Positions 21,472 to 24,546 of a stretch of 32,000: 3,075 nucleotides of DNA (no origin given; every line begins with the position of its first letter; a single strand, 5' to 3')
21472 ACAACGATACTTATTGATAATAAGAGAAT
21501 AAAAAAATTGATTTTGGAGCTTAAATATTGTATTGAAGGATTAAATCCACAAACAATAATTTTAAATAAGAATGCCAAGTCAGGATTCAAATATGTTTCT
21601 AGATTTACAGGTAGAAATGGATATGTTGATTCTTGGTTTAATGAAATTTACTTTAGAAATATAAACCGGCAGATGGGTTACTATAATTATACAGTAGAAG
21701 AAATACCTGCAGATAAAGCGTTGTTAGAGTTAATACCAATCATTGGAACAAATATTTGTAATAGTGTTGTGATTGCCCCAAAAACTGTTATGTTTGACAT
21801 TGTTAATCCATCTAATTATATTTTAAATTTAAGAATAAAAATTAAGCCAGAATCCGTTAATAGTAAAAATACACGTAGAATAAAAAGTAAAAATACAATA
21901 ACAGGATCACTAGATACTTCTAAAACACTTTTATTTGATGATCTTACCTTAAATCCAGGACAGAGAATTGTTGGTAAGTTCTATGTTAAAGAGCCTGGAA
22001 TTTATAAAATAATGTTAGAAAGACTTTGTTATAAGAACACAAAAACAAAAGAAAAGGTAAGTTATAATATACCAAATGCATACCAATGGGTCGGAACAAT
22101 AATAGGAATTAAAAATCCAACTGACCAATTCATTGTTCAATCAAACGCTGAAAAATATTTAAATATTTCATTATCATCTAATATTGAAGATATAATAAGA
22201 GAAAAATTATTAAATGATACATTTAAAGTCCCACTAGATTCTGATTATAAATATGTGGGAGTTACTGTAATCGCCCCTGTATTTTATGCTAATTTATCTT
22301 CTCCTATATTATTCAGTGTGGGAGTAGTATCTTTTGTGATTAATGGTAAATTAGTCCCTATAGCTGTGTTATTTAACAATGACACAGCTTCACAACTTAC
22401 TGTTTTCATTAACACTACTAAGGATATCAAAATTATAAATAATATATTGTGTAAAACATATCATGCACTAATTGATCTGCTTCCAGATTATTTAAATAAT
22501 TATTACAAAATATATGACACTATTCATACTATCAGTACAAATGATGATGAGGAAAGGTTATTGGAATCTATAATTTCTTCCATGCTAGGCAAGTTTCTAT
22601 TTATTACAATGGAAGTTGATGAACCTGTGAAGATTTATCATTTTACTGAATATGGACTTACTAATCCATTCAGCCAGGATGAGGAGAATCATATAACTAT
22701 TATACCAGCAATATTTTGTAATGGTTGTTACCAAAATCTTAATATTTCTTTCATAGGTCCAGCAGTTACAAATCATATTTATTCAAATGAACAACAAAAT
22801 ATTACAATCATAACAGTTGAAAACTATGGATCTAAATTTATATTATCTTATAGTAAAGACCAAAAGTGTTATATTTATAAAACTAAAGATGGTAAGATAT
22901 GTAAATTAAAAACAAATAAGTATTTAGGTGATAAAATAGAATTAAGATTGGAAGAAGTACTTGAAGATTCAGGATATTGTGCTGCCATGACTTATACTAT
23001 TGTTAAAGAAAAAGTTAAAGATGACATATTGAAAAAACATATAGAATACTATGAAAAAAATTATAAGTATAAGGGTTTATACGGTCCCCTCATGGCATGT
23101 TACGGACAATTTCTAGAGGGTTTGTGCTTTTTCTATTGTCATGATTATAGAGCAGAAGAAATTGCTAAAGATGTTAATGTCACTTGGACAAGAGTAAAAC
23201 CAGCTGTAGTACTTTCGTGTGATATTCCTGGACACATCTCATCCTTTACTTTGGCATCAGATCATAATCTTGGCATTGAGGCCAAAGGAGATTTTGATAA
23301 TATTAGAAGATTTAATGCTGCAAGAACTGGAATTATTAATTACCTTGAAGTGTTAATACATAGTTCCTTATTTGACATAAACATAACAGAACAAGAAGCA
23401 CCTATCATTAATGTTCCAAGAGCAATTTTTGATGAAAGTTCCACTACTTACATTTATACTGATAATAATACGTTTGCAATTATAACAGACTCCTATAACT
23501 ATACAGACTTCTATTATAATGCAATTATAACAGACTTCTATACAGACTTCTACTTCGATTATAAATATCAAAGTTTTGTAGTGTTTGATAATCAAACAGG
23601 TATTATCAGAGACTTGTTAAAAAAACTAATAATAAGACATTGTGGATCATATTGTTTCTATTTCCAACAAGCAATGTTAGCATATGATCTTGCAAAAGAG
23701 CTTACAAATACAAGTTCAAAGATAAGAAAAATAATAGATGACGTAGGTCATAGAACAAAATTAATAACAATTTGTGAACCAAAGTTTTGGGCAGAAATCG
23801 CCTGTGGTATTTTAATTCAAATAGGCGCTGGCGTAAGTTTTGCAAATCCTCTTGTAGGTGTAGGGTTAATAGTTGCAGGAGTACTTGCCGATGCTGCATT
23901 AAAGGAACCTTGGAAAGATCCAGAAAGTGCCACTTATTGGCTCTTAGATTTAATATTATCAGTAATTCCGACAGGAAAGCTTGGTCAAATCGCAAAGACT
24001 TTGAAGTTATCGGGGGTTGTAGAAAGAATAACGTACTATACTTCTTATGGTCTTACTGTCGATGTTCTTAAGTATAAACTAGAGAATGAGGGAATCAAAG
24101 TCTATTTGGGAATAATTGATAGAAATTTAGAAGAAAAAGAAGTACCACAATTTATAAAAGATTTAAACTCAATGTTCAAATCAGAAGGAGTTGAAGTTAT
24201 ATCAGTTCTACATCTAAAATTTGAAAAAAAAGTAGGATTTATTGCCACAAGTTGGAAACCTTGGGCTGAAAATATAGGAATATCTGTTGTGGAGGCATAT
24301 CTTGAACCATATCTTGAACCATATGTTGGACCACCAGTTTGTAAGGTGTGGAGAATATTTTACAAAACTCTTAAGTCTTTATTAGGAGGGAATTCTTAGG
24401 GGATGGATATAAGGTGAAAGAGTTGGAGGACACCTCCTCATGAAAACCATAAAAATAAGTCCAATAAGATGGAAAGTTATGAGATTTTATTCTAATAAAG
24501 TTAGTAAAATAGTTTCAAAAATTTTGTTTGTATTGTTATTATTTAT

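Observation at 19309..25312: Possible archaeal polymorphic-toxin-like locus: giant secreted repeat protein with a membrane-active-looking C-terminus followed by a polytopic membrane paralog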

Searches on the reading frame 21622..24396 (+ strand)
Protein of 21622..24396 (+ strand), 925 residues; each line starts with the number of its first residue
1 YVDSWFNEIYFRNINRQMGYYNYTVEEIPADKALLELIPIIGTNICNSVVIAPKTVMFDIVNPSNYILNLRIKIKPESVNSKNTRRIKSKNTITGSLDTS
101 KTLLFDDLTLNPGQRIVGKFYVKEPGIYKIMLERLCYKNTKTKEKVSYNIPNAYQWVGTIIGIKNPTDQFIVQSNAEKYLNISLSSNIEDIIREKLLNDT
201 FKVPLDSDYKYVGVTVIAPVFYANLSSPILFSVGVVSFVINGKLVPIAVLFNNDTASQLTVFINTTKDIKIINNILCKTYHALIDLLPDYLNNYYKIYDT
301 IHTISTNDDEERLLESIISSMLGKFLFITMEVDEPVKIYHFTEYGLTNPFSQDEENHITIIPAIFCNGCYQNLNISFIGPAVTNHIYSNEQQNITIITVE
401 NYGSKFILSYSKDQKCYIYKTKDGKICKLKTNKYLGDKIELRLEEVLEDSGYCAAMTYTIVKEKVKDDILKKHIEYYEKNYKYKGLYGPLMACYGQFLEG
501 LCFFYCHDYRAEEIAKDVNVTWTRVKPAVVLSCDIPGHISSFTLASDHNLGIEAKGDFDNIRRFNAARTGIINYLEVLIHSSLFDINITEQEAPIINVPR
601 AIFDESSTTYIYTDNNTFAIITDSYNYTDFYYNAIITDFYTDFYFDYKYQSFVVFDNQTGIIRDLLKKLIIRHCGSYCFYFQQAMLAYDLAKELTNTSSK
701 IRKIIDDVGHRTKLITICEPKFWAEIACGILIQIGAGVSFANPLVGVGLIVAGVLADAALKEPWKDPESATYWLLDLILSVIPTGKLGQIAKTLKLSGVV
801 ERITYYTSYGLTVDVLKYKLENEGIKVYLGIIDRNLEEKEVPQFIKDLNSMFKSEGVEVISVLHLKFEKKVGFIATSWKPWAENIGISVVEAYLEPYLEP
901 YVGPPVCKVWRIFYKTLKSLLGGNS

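Call 23: search_protein_representatives(protein=window:21622-24396:+)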
Query: 925 residues. Proteins with E-value up to 0.001 (for the whole library): 88; up to 1e-10: 30; up to 1e-30: 2. The best 88 are listed.
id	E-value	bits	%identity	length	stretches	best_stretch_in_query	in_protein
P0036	8.2e-112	391.6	100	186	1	131-314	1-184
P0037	2.0e-103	363.9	98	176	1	499-667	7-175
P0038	1.3e-23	99.8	39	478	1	448-704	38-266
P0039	5.1e-23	97.7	38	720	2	446-621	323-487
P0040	1.1e-19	86.8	37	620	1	449-706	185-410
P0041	2.6e-18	82.2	38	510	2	450-584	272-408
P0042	4.4e-18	81.4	33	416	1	448-697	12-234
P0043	4.5e-18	81.4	36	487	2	446-585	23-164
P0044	1.8e-17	79.4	35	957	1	447-694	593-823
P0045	2.5e-17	78.9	34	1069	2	447-585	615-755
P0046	4.3e-17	78.1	37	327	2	447-618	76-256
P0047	1.4e-15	73.1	30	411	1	491-830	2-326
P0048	1.7e-15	72.9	37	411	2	487-584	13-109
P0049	2.6e-15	72.3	34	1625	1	442-604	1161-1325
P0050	7.4e-15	70.8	30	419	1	447-702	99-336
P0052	1.2e-14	70.1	32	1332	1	450-790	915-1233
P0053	1.2e-14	70.0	36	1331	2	443-579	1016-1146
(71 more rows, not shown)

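Call 24: search_protein_families(library=pfam, proteins=[P0038, P0039, P0040, P0041, P0044, P0045, P0049, P0052, P0053, P0047], max_evalue=0.01)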
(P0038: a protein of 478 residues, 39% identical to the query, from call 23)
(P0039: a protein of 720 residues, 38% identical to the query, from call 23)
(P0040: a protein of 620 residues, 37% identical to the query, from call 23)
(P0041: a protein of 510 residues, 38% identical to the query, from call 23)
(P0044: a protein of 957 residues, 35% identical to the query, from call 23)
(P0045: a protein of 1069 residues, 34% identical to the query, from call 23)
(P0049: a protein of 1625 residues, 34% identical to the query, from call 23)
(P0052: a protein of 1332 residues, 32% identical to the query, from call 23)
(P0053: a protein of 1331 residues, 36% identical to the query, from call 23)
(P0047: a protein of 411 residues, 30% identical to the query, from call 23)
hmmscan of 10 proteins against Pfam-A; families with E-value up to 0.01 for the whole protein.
P0038 (478 aa): 0 families

P0039 (720 aa): 3 families
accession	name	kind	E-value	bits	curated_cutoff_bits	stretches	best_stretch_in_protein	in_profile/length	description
PF09373.15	PMBR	-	5.8e-15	55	24.9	2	25-56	2-33/33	Pseudomurein-binding repeat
PF18911.6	PKD_4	-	1e-13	51.6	27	1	80-139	22-84/85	PKD domain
PF00801.26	PKD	-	9.5e-09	35.6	23.5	1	75-127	10-67/80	PKD domain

P0040 (620 aa): 0 families

P0041 (510 aa): 0 families

P0044 (957 aa): 1 family
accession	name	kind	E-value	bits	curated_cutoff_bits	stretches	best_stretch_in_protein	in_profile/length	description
PF05048.19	NosD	-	7.1e-08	32.6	23.6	1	41-201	1-147/212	Periplasmic copper-binding protein (NosD)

P0045 (1069 aa): 2 families
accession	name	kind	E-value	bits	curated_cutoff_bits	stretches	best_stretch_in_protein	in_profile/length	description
PF05048.19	NosD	-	2.2e-25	89.8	23.6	3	145-272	38-167/212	Periplasmic copper-binding protein (NosD)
PF13229.12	Beta_helix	-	1.4e-16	60.9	25.9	1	116-272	1-156/158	Right handed beta helix region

P0049 (1625 aa): 4 families
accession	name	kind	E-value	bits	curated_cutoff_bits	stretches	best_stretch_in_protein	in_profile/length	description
PF13229.12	Beta_helix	-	5.7e-23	81.7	25.9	2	523-661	12-156/158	Right handed beta helix region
PF05048.19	NosD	-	1.6e-22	80.4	23.6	2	517-674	22-180/212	Periplasmic copper-binding protein (NosD)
PF13290.12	CHB_HEX_C_1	-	9.3e-16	58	22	1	371-434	1-61/67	Chitobiase/beta-hexosaminidase C-terminal domain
PF13287.12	Fn3_assoc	-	9.3e-11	42.1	23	1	390-443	6-59/59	Fn3 associated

P0052 (1332 aa): 3 families
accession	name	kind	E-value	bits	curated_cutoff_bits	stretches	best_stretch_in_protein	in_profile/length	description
PF02369.22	Big_1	-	2.1e-11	44.2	34.9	3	169-248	9-92/93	Bacterial Ig-like domain (group 1)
PF17789.7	MG4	-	0.00024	21.7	24.7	0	77-145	4-76/95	Macroglobulin domain MG4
PF20608.4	Phage_tube_C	-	0.00064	20.4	24.1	0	162-235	5-79/82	Phage tail tube protein C-terminal domain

P0053 (1331 aa): 2 families
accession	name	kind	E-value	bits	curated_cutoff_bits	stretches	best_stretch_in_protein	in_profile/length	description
PF09373.15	PMBR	-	3.5e-18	65.2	24.9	0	449-479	3-33/33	Pseudomurein-binding repeat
PF13229.12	Beta_helix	-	2.8e-11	43.7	25.9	1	550-683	22-156/158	Right handed beta helix region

P0047 (411 aa): 0 families

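Call 41: find_encoding_contigs(protein=P0037, flank=10000, max_places=6)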
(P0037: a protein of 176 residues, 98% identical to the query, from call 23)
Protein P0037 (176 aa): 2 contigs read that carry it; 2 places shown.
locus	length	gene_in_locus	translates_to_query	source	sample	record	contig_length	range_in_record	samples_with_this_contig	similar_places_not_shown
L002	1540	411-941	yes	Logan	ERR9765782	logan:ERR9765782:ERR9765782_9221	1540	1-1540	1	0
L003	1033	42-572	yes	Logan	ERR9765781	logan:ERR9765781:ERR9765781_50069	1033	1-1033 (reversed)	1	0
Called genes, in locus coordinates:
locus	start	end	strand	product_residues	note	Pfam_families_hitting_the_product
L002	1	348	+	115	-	?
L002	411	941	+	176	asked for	-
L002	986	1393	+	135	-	-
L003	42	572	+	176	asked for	-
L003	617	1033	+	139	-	?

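Call 96: search_protein_families(library=ncbifam, proteins=[P0047, P0038, P0042, P0043], max_evalue=0.01)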
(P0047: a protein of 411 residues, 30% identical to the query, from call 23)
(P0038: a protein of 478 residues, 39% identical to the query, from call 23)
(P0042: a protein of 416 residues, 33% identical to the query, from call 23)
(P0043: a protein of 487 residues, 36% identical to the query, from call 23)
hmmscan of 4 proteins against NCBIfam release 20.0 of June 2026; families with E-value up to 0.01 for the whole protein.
P0047 (411 aa): 0 families

P0038 (478 aa): 0 families

P0042 (416 aa): 0 families

P0043 (487 aa): 0 families

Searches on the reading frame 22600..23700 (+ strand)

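Call 22: search_protein_families(library=pfam, proteins=[window:22600-23700:+], max_evalue=10)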
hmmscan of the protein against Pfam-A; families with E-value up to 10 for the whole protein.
window:22600-23700:+ (367 aa): 1 family
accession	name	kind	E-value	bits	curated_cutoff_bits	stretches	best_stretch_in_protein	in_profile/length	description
PF14064.11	HmuY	-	0.025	15.2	27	1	58-111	88-145/157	HmuY protein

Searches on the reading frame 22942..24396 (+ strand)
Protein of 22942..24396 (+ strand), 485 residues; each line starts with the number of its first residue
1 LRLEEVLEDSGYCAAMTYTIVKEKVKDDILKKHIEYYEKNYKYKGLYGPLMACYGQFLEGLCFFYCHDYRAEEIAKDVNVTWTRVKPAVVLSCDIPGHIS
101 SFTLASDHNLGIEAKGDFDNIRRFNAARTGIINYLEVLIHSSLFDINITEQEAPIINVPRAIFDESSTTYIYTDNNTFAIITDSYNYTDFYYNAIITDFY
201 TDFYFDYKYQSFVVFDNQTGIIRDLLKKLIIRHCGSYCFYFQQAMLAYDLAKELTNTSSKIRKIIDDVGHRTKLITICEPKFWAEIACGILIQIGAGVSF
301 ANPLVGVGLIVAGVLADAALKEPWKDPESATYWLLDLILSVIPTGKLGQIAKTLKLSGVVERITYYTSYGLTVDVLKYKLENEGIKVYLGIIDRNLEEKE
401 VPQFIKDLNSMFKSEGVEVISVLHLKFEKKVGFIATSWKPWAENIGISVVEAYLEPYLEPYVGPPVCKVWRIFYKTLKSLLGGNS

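Call 39: find_homologous_proteins(query=A1, max_evalue=0.00001)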
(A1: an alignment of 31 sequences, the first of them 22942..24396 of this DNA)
Query A1 (31 sequences) (485 aa, profile of the alignment): 3 proteins with E <= 0.00001 among 8000 candidates.
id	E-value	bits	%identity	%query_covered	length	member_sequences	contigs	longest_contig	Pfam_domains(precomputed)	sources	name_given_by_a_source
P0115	1.8e-89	319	24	43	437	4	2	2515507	-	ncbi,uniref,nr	ncbi:hypothetical protein [Methanobacterium petrolearium]|uniref:hypothetical protein n=1 Tax=Methan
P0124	4.1e-78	282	100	90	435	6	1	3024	-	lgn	-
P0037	1.2e-36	145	97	35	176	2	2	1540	-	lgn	-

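Call 40: find_encoding_contigs(protein=P0124, flank=10000, max_places=6)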
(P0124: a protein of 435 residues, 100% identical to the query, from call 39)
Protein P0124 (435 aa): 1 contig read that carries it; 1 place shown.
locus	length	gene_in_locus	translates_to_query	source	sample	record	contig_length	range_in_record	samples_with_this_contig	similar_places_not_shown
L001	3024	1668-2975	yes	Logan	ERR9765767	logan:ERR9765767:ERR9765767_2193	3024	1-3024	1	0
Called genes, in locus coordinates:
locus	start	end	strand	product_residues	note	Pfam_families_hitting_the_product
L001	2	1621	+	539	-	?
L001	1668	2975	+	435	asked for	-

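Call 52: predict_structure(alignment_id=A1)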
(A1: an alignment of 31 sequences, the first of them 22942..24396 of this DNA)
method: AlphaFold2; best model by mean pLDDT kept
length: 485 residues; sequences in the alignment: 31
mean_pLDDT: 65.0   pTM: 0.56
mean pLDDT of the five models: 65.0, 63.7, 63.7, 61.9, 61.1
residues with pLDDT >= 90: 89; 70-90: 127; 50-70: 129; < 50: 140
segments of 3 or more residues with pLDDT < 50: 1-8, 186-206, 229-238, 271-283, 380-393, 418-485
pLDDT, mean of each block of 10 residues (from residue 1): 44 77 96 93 70 88 95 94 95 70 76 96 92 86 67 74 78 85 60 40 51 88 73 42 85 89 72 38 57 69 73 71 66 59 51 50 58 55 44 55 68 56 32 29 31 25 32 41 38
secondary structure, 60 per line:
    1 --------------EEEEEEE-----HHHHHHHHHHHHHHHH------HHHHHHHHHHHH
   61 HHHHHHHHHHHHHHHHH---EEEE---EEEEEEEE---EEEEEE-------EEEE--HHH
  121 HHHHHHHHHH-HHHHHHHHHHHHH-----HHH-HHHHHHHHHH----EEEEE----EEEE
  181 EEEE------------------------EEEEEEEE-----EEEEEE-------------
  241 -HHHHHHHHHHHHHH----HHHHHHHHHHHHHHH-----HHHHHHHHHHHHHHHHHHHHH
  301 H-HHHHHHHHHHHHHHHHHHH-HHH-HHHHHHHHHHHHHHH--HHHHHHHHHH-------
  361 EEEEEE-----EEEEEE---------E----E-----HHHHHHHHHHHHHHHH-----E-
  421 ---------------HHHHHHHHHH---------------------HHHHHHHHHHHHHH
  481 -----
elements in order: E15-21 H27-42 H49-77 E81-84 E88-95 E99-104 E112-115 H118-130 H132-144 H154-163 E168-172 E177-184 E209-216 E222-227 H242-255 H260-274 H280-301 H303-321 H327-341 H344-353 E361-366 E372-377 H398-413 H436-445 H467-480

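Call 57: fold_search(model_id=the predicted structure, library=pdb)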
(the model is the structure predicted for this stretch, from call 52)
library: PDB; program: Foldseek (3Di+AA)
matches with E <= 10: 377; with E <= 0.001: 0
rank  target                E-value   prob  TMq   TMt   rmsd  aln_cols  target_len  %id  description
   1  3fb3_A                1.6e-01  0.51  0.10  0.26  12.1       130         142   16  Crystal Structure of Trypanosoma Brucei Acetyltransferase, Tb11.01.2886 (released 2008-11-25)
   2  5gkj_B                2.4e-01  0.72  0.12  0.21  11.4       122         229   11  Structure of EndoMS in apo form (released 2016-11-02)
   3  2fxf_B                2.8e-01  0.21  0.09  0.20  18.1       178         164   10  Human spermidine/spermine N1-acetyltransferase (released 2006-02-14)
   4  9iab_B                2.8e-01  0.21  0.11  0.17  11.8       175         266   12  Structure of the Argonaute-associated Cas4 family protein 1 (ACE1) from Chroococcidiopsis thermalis (CtACE1) (released 2025-04-23)
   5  4yfj_A                3.2e-01  0.41  0.10  0.23  14.1       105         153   11  Crystal structure of aminoglycoside acetyltransferase AAC(3)-Ib (released 2015-03-18)
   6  9iac_A                3.4e-01  0.14  0.11  0.15  13.4       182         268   12  Structure of the Argonaute-associated Cas4 family protein 1 (ACE1) from Microcystis aeruginosa (MaACE1) (released 2025-04-23)
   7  3t90                  4.0e-01  0.35  0.10  0.25  12.4       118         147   17  Crystal structure of glucosamine-6-phosphate N-acetyltransferase from Arabidopsis thaliana (released 2012-04-11)
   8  1vkc_A                4.0e-01  0.33  0.11  0.25  12.3       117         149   11  Putative acetyl transferase from Pyrococcus furiosus (released 2004-12-14)
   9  3i3g_A                4.2e-01  0.33  0.10  0.26  12.3       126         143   16  Crystal Structure of Trypanosoma brucei N-acetyltransferase (Tb11.01.2886) at 1.86A (released 2009-08-11)
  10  6edw_B                4.2e-01  0.10  0.09  0.07  29.4       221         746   11  Crystal structure of Mycobacterium tuberculosis ICL2 in the apo form (released 2019-08-14)
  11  8j7v_B                4.4e-01  0.13  0.10  0.16  24.1       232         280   15  Cryo-EM structure of hZnT7-Fab complex in zinc-unbound state, determined in heterogeneous conformations- one subunit i (released 2023-09-20)
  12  9kvy_B                4.4e-01  0.12  0.09  0.14  23.4       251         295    9  Cryo-EM structure of SLC30A10, determined in asymmetric conformations-one subunit in an inward-facing Mn2+-bound and t (released 2025-10-15)
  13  2b3u_A                5.2e-01  0.14  0.09  0.20  17.8       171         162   12  Human Spermine spermidine acetyltransferase K26R mutant (released 2006-01-17)
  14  9kvx_A                5.2e-01  0.06  0.07  0.10  23.4       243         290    9  Cryo-EM structure of SLC30A10 in Mn2+-bound state, determined in inward-facing conformation (released 2025-10-15)
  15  9kvy_A                6.0e-01  0.10  0.09  0.14  25.0       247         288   10  Cryo-EM structure of SLC30A10, determined in asymmetric conformations-one subunit in an inward-facing Mn2+-bound and t (released 2025-10-15)
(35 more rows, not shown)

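Call 85: search_solved_structures(query=A1, max_evalue=1)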
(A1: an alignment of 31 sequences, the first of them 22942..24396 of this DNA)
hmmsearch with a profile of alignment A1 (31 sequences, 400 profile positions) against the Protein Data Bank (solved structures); distinct sequences matched with E-value up to 1: 0.

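Call 88: search_protein_families(library=padloc, proteins=[window:22942-24396:+], max_evalue=0.1)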
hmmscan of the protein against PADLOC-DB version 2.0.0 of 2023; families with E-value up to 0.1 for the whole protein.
window:22942-24396:+ (485 aa): 0 families

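Call 89: search_protein_families(library=phrogs, proteins=[window:22942-24396:+], max_evalue=0.1)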
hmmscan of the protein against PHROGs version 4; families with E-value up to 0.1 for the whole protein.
window:22942-24396:+ (485 aa): 0 families

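Call 96: search_protein_families(library=ncbifam, proteins=[window:22942-24396:+], max_evalue=0.01)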
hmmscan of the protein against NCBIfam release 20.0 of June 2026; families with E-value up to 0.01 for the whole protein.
window:22942-24396:+ (485 aa): 0 families
